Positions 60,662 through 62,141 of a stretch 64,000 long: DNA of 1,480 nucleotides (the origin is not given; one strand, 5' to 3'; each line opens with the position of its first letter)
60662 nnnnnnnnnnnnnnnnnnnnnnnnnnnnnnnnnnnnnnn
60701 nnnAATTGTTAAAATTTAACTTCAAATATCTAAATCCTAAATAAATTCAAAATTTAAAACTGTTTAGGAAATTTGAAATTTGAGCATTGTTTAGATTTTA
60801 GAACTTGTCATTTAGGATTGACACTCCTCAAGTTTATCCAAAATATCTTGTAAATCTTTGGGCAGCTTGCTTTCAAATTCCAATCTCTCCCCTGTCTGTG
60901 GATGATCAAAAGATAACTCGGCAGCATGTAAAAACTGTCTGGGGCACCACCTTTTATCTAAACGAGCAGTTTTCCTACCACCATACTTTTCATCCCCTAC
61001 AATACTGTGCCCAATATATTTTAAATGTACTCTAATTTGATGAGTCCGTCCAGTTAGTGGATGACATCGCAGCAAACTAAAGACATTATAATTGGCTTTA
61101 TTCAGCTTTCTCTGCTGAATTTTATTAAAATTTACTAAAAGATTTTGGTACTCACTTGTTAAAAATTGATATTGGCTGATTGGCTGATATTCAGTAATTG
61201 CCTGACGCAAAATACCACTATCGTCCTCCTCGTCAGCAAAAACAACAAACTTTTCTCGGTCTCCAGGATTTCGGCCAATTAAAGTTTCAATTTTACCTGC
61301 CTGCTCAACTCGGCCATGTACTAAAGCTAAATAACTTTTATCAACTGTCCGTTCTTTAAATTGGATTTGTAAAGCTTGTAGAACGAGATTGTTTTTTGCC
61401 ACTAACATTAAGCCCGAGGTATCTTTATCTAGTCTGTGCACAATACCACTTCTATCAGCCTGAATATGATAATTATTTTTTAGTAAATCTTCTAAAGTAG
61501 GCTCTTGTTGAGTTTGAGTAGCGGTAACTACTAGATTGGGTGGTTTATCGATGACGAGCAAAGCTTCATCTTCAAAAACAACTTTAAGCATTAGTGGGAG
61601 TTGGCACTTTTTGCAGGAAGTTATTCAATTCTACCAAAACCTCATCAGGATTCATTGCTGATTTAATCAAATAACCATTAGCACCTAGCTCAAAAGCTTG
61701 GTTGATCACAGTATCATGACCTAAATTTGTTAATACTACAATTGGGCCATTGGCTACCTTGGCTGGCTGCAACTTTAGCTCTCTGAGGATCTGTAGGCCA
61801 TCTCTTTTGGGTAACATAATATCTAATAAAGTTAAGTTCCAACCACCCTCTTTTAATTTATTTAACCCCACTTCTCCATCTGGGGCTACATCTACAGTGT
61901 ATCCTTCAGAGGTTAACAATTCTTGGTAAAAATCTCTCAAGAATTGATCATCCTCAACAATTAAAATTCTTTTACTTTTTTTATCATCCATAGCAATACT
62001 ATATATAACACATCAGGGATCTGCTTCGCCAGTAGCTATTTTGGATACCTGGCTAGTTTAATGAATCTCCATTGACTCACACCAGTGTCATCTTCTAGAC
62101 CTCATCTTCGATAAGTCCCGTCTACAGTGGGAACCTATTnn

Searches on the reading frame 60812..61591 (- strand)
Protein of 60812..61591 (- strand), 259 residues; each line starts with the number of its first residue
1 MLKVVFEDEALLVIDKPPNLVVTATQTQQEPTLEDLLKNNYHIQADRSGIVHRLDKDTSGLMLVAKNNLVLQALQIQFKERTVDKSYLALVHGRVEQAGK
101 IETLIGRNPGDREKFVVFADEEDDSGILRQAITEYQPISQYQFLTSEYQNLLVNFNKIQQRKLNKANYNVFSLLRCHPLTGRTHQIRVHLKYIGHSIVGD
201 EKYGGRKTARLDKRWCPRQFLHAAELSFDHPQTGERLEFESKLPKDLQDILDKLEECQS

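Call 56: search_protein_families(library=pfam, proteins=[window:60812-61591:-], max_evalue=0.00001)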
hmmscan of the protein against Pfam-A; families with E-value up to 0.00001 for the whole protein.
window:60812-61591:- (259 aa): 1 family
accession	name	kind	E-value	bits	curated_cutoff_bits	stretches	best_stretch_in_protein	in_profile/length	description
PF00849.27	PseudoU_synth_2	-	8.2e-30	104.5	26.8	1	11-191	2-151/152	RNA pseudouridylate synthase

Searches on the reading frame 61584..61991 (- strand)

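Call 56: search_protein_families(library=pfam, proteins=[window:61584-61991:-], max_evalue=0.00001)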
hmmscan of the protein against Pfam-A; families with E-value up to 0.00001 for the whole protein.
window:61584-61991:- (135 aa): 1 family
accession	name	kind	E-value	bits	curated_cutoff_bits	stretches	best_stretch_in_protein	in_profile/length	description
PF00072.30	Response_reg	-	2.1e-23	83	30.2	1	9-117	1-105/111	Response regulator receiver domain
